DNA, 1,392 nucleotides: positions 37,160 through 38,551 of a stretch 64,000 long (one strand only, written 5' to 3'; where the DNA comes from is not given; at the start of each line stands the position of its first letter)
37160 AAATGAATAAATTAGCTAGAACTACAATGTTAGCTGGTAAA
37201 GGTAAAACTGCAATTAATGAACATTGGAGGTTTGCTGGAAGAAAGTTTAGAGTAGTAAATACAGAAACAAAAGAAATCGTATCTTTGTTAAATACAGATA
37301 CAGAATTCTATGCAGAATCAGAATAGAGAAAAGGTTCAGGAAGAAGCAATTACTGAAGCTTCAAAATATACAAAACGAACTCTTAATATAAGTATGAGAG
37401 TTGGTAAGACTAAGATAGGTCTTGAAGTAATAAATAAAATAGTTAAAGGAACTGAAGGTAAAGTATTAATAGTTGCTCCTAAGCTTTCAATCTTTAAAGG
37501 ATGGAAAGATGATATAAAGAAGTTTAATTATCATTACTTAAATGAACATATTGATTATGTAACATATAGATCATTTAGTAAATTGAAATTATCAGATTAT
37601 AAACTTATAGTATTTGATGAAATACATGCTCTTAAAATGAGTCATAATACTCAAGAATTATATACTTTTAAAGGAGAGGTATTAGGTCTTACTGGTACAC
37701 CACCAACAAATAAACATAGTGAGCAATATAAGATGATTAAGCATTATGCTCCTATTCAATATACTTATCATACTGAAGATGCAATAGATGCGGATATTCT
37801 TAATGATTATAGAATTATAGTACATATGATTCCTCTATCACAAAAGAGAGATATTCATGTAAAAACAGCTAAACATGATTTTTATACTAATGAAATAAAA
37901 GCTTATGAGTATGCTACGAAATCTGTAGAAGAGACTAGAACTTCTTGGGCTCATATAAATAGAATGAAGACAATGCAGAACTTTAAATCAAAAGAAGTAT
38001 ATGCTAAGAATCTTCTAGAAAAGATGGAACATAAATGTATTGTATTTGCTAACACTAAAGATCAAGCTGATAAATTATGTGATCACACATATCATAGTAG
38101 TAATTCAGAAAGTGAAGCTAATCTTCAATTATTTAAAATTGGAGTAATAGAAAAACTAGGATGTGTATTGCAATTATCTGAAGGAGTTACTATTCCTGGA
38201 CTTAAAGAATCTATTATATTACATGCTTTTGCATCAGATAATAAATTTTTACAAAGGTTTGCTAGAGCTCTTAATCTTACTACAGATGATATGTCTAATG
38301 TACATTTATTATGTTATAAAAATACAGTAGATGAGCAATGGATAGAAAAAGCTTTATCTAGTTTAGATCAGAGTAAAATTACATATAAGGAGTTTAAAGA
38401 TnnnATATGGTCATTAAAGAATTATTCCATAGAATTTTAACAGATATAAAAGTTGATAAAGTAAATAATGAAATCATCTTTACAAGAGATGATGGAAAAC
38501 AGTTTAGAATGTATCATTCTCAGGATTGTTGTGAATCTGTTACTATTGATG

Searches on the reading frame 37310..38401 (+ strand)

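Call 94: search_protein_families(library=pfam, proteins=[window:37310-38401:+], max_evalue=0.001)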
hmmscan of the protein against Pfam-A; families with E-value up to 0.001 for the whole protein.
window:37310-38401:+ (364 aa): 3 families
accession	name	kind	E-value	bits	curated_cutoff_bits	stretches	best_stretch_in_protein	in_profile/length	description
PF04851.21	ResIII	-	1.2e-09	38.7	22.5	1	8-82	6-86/164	Type III restriction enzyme, res subunit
PF00271.37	Helicase_C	-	3.5e-05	24.4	23.5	1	233-320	7-106/110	Helicase conserved C-terminal domain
PF00270.35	DEAD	-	0.00013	22.2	26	0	80-132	96-161/167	DEAD/DEAH box helicase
